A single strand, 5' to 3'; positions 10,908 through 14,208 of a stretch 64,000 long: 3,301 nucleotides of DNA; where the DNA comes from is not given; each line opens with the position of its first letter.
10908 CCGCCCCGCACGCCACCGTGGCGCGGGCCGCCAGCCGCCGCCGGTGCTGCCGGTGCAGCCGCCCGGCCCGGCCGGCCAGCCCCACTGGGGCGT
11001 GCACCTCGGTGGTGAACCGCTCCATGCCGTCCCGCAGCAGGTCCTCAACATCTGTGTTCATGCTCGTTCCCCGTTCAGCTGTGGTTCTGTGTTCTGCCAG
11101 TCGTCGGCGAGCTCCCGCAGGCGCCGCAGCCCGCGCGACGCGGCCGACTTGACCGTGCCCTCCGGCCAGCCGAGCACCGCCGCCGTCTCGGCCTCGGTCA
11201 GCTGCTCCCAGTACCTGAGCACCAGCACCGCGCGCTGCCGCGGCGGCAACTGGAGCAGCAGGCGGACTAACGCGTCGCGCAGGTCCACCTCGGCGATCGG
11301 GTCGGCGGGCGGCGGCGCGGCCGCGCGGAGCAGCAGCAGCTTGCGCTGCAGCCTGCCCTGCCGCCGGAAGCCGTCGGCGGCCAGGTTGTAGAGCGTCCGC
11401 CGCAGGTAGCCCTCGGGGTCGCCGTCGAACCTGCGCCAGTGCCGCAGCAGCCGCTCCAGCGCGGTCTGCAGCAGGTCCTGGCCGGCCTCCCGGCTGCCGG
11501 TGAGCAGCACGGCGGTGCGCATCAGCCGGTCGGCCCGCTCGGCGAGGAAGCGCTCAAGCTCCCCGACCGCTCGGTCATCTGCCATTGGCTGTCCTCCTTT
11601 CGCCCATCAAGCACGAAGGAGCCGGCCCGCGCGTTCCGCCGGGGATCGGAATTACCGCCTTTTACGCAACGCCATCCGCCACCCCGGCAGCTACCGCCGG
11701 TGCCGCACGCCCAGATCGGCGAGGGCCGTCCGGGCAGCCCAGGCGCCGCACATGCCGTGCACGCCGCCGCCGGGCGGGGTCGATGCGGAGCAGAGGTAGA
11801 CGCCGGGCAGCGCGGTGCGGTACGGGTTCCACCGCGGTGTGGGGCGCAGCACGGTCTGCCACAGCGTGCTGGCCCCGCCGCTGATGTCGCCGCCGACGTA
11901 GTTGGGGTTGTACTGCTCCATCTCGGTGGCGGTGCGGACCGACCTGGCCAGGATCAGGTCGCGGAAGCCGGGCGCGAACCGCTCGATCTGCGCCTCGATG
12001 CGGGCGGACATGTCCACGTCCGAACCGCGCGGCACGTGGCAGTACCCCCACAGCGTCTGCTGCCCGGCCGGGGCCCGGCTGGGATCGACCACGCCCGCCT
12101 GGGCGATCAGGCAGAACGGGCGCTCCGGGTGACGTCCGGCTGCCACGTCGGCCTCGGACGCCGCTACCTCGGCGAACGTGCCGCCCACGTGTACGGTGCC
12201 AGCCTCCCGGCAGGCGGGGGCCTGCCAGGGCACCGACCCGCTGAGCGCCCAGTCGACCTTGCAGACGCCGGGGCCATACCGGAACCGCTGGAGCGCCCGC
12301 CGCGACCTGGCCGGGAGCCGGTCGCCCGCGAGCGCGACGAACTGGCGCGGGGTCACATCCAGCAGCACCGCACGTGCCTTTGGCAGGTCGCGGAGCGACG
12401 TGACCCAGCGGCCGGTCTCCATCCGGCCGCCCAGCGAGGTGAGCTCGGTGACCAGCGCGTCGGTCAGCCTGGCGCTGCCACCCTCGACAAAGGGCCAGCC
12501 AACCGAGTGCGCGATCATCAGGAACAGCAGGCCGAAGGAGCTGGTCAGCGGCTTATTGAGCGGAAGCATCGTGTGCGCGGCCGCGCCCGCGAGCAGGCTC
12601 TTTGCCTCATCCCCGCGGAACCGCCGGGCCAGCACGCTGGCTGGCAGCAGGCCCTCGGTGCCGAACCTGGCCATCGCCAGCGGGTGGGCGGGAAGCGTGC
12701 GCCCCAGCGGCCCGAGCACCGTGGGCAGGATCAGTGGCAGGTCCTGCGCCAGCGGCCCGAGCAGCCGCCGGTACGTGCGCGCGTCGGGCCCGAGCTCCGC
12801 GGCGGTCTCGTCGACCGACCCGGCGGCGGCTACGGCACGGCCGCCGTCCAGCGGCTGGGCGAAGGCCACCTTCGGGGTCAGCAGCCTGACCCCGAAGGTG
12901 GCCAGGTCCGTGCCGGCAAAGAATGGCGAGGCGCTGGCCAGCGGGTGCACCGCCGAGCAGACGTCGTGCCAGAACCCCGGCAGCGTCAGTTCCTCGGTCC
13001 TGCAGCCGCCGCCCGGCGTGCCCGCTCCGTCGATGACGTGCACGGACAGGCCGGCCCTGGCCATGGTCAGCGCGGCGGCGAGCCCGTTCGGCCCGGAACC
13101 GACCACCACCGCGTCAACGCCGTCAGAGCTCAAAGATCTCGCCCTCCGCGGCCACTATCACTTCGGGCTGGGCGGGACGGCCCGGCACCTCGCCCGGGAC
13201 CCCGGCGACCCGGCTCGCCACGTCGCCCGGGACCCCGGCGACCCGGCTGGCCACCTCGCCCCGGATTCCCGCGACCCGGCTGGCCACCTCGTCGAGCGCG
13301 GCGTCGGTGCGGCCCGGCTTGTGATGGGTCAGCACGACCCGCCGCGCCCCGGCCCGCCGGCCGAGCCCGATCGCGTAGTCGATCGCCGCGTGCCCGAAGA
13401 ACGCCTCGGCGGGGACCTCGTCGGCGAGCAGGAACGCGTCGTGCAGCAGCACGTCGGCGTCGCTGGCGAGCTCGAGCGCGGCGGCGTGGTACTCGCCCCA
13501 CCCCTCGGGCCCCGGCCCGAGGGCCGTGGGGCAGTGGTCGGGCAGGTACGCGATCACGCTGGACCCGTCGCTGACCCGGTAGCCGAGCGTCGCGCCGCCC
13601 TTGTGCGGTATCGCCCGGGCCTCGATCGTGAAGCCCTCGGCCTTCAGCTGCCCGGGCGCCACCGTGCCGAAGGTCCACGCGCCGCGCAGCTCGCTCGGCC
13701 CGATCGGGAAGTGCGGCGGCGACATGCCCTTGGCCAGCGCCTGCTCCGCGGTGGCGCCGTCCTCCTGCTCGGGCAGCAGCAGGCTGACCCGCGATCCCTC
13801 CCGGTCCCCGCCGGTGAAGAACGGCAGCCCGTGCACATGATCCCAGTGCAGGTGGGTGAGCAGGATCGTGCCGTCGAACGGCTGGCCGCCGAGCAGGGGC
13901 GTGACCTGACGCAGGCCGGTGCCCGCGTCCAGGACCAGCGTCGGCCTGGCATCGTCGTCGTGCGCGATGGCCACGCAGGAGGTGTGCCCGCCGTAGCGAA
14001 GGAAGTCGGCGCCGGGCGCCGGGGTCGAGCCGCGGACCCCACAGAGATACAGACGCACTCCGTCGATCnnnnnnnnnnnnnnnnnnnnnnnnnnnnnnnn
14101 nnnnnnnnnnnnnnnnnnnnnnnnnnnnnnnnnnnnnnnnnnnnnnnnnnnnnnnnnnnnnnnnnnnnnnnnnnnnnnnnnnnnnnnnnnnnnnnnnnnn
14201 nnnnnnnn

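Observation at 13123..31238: Putative cAMP-centred signalling module wired to a MacB-type ABC transporter with four paralogous permeases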

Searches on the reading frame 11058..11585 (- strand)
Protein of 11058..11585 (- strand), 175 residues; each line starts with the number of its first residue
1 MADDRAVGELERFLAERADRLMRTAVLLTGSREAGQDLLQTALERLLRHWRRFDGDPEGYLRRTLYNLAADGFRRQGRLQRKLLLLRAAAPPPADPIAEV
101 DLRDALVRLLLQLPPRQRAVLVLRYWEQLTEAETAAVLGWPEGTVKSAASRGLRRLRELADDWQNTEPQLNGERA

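Call 4: search_protein_families(library=pfam, proteins=[window:11058-11585:-], max_evalue=0.01)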
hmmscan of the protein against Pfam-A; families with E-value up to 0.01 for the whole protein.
window:11058-11585:- (175 aa): 6 families
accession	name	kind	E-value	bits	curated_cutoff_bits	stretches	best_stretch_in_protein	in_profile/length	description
PF08281.18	Sigma70_r4_2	-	3e-18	65.7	25.7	1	104-156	2-54/54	Sigma-70, region 4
PF04545.22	Sigma70_r4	-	1.7e-15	56.7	24.1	1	110-158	2-50/50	Sigma-70, region 4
PF04542.20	Sigma70_r2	-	3.3e-09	36.9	24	1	18-78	6-70/71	Sigma-70 region 2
PF22029.2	PhyR_sigma2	-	3.5e-05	24.2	27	1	21-67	8-52/55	Sigma2 domain of PhyR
PF07638.17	Sigma70_ECF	-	0.00029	21.2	21.1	1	74-146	98-169/185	ECF sigma factor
PF13384.12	HTH_23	-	0.0035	17.6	24.6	1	116-146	5-35/50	Homeodomain-like domain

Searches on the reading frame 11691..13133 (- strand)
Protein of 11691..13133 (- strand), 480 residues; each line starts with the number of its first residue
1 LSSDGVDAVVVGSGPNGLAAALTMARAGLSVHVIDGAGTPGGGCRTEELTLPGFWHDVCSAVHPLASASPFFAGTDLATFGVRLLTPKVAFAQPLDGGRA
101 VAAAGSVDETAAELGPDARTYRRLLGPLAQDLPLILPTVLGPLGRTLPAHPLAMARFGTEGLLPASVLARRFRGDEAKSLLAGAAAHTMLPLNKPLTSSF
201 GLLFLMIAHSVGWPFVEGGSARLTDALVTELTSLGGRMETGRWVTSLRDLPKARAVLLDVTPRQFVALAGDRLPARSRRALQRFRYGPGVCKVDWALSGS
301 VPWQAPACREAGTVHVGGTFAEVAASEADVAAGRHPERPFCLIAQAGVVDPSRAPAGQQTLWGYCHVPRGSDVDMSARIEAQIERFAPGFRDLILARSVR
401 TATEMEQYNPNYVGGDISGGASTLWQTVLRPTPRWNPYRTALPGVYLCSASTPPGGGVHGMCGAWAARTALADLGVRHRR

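Call 3: search_protein_families(library=pfam, proteins=[window:11691-13133:-], max_evalue=0.01)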
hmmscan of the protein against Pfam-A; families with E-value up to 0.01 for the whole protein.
window:11691-13133:- (480 aa): 9 families
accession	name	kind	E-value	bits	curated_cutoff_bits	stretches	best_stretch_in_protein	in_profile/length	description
PF13450.12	NAD_binding_8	-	1.6e-09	38.3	21.9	1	10-62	1-51/68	NAD(P)-binding Rossmann-like domain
PF12831.13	FAD_oxidored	-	4.1e-06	26.8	27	1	7-43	1-37/416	FAD dependent oxidoreductase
PF07992.20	Pyr_redox_2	-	1.4e-05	25.1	26.1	1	7-46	2-42/291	Pyridine nucleotide-disulphide oxidoreductase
PF00890.30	FAD_binding_2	-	4.9e-05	23.1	20.4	1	7-38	1-32/414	FAD binding domain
PF01494.25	FAD_binding_3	-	0.00012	21.9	22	1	6-36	2-32/349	FAD binding domain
PF01946.23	Thi4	-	0.00014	21.6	26.2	1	6-44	18-57/235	Thi4 family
PF01593.30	Amino_oxidase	-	0.00021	21.2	19.8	0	17-460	3-430/443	Flavin containing amine oxidoreductase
PF01266.30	DAO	-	0.00056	20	27.9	1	7-43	1-37/353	FAD dependent oxidoreductase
PF03486.20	HI0933_like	-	0.0012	18.7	50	1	7-41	2-36/244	HI0933-like protein Rossmann domain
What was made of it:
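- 11691..13133 (-): FAD-dependent oxidoreductase of 480 aa, in the CrtI/amine-oxidase superfamily. It is the last gene of the receptor operon and overlaps the MBL stop by 11 nt. Pfam NAD_binding_8 and Amino_oxidase (call 3).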

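Call 17: search_protein_families(library=ncbifam, proteins=[window:11691-13133:-], max_evalue=0.001)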
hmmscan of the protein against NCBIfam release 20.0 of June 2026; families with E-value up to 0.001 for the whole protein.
window:11691-13133:- (480 aa): 31 families (the best 25 are shown)
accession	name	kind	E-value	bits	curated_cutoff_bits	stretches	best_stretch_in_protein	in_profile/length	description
NF045689.1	BCarotKetCrtO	equivalog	8.4e-32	110.4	1000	2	253-472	299-537/563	beta-carotene ketolase CrtO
TIGR02734.1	crtI_fam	subfamily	4.1e-14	52.2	238.1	1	8-58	1-49/504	phytoene desaturase family protein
NF045637.1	carotdesatCrtDProt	equivalog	7.2e-10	38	580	1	9-46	2-39/485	1-hydroxycarotenoid 3,4-desaturase CrtD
NF005560.0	PRK07233.1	equivalog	1.4e-08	34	252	1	9-61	4-59/435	hypothetical protein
NF003585.0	PRK05249.1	equivalog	4.1e-07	29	465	1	6-46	7-47/464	Si-specific NAD(P)(+) transhydrogenase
NF058655.1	CrtID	equivalog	5e-07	28.9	640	1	9-58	2-49/478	bifunctional phytoene desaturase/3,4-desaturase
TIGR01372.1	soxA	subfamily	4.8e-06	24.6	1164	1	6-52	169-215/996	sarcosine oxidase subunit alpha family protein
NF005882.1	PRK07843.1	equivalog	9.4e-06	24.3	788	1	6-43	2-39/547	3-oxosteroid 1-dehydrogenase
NF007450.0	PRK10015.1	subfamily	1.6e-05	23.8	466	1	1-41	1-41/429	FAD-dependent oxidoreductase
TIGR00292.1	TIGR00292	equivalog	2.4e-05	23.7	148.3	1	6-44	22-60/254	sulfide-dependent adenosine diphosphate thiazole synthase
TIGR03467.1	HpnE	equivalog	2.5e-05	23.8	283.05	1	9-46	2-39/430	hydroxysqualene dehydroxylase HpnE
TIGR03315.1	Se_ygfK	equivalog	2.6e-05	21.8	835.3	1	7-45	539-577/1012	putative selenate reductase subunit YgfK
NF004832.0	PRK06184.1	subfamily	2.8e-05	23.1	476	1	5-46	6-47/506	hypothetical protein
NF006593.0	PRK09126.1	equivalog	6.6e-05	22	420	1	5-36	4-35/393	5-demethoxyubiquinol-8 5-hydroxylase UbiM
NF005545.0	PRK07208.1-1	equivalog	7.7e-05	21.2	451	1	4-58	6-59/504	hypothetical protein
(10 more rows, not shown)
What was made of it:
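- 11691..13133 (-): NCBIfam gives only sub-threshold CrtO/CrtI-family hits (call 17).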

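Call 18: search_protein_families(library=padloc, proteins=[window:11691-13133:-], max_evalue=0.001)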
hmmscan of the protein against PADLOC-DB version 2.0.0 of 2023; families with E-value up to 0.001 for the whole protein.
window:11691-13133:- (480 aa): 1 family
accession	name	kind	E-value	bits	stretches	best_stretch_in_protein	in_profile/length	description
PDLC01086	C3a186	-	3.9e-05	21.1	0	9-44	4-39/384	"C-3?,4? desaturase"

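Call 47: search_solved_structures(query=window:11691-13133:-, max_evalue=0.001)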
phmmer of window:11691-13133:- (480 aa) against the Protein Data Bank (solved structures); distinct sequences matched with E-value up to 0.001: 5.
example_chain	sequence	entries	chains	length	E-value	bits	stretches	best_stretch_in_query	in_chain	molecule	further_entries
2cvj_A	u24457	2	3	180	5e-05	25.5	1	7-41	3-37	thioredoxin reductase related protein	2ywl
4a9w_A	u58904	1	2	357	0.00012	24.2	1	4-74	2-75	MONOOXYGENASE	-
4c5o_A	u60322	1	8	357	0.00015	23.9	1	4-74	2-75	FLAVIN MONOOXYGENASE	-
4dgk_A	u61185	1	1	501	0.00022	23.4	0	377-470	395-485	Phytoene dehydrogenase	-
5uwy_A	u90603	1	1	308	0.00097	21.2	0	6-55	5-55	Thioredoxin reductase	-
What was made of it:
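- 11691..13133 (-): The only PDB relative is remote, CrtI 4dgk at E 2e-4 (call 47).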

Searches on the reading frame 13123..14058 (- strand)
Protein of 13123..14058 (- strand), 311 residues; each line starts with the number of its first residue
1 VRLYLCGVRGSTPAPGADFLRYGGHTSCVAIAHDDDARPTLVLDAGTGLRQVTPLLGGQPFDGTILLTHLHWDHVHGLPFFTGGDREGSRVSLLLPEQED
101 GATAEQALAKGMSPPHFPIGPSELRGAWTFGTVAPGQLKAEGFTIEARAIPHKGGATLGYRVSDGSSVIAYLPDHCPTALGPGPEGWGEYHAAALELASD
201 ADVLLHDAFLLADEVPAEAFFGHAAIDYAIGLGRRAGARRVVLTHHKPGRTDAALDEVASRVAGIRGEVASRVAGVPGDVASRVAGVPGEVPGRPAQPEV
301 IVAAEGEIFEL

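Call 3: search_protein_families(library=pfam, proteins=[window:13123-14058:-], max_evalue=0.01)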
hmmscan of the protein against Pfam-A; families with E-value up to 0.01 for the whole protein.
window:13123-14058:- (311 aa): 2 families
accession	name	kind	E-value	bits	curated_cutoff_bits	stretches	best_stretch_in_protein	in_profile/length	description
PF12706.13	Lactamase_B_2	-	1.1e-14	55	27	1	41-246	3-200/200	Beta-lactamase superfamily domain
PF00753.33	Lactamase_B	-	1.2e-05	25.7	22.7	1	23-82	3-64/196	Metallo-beta-lactamase superfamily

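Call 17: search_protein_families(library=ncbifam, proteins=[window:13123-14058:-], max_evalue=0.001)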
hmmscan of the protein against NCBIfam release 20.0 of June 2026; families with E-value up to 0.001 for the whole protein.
window:13123-14058:- (311 aa): 6 families
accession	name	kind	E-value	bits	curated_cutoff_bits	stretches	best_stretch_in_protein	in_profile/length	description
TIGR02651.1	RNase_Z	equivalog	1.5e-10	40.7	292.95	2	190-252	212-274/302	ribonuclease Z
NF000801.0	PRK00055.1-3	equivalog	3e-07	29.8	252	0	190-249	215-274/307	ribonuclease Z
NF000800.0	PRK00055.1-1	equivalog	1.6e-06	27.4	398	0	192-247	217-272/305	ribonuclease Z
NF041851.1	cyc_nuc_deg_phdiest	equivalog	5.4e-06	26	400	0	1-79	1-69/253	cyclic nucleotide-degrading phosphodiesterase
NF000805.0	PRK00055.2-3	equivalog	1.3e-05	24.6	416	0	193-252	214-273/307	ribonuclease Z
TIGR02649.1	true_RNase_BN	exception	0.00015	20.9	563.7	0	192-247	216-271/304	ribonuclease BN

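Call 18: search_protein_families(library=padloc, proteins=[window:13123-14058:-], max_evalue=0.001)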
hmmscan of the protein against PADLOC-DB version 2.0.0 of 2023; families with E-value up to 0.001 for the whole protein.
window:13123-14058:- (311 aa): 0 families

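Call 46: search_solved_structures(query=window:13123-14058:-, max_evalue=0.01)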
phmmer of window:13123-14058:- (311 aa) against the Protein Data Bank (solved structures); distinct sequences matched with E-value up to 0.01: 4.
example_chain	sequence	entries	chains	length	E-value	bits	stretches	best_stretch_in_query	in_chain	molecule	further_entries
1y44_A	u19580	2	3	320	1.3e-05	27.9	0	195-256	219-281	Ribonuclease Z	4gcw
2cbn_A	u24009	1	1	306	0.00031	23.4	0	192-248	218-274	RIBONUCLEASE Z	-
2fk6_A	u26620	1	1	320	0.00032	23.4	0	195-256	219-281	RIBONUCLEASE Z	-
3zwf_A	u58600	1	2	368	0.0032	20.1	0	194-252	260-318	ZINC PHOSPHODIESTERASE ELAC PROTEIN 1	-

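Call 82: search_solved_structures(query=A6, max_evalue=1)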
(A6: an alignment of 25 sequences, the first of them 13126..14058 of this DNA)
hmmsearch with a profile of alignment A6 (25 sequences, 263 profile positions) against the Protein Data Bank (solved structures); distinct sequences matched with E-value up to 1: 21.
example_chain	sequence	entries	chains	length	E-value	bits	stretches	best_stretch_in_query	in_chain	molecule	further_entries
3zwf_A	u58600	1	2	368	3.2e-09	39.5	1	185-248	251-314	ZINC PHOSPHODIESTERASE ELAC PROTEIN 1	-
2cbn_A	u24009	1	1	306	6e-09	38.6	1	192-257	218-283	RIBONUCLEASE Z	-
1y44_A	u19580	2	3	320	4.8e-08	35.7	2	194-249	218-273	Ribonuclease Z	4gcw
2fk6_A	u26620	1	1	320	7.3e-07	31.8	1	194-249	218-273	RIBONUCLEASE Z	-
9ey0_E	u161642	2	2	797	2.3e-05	26.9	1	192-247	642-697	Zinc phosphodiesterase ELAC protein 2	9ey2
8z0p_A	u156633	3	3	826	2.9e-05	26.6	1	192-247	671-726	Zinc phosphodiesterase ELAC protein 2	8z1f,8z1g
5mtz_A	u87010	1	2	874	5.7e-05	25.6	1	185-249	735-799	Ribonuclease Z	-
8rr1_E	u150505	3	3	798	0.00014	24.4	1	192-247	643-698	Zinc phosphodiesterase ELAC protein 2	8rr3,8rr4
9ey1_E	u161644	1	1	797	0.00049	22.6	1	192-247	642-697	Zinc phosphodiesterase ELAC protein 2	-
8cbl_E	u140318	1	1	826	0.0006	22.2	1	192-247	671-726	Zinc phosphodiesterase ELAC protein 2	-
1ww1_A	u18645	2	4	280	0.00068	22.1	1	199-259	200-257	tRNase Z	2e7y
1zkp_A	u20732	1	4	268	0.0018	20.7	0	24-79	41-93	hypothetical protein BA1088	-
6kns_A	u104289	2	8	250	0.0093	18.4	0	158-246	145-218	Putative metal-dependent hydrolase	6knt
8gyg_A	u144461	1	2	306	0.06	15.7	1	40-81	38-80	Arysulfatase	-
3g1p_A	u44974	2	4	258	0.12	14.7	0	48-78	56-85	Protein phnP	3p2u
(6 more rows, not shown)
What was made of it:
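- On Cyclic-nucleotide phosphodiesterase of the MBL fold (class II PDE, Apyc1): Apyc1 reaches E 0.48 (call 82).
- Closest known: MBL-fold cyclic-nucleotide phosphodiesterases. Different: The nearest relatives are RNase Z/ELAC enzymes (calls 17, 46, 82).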
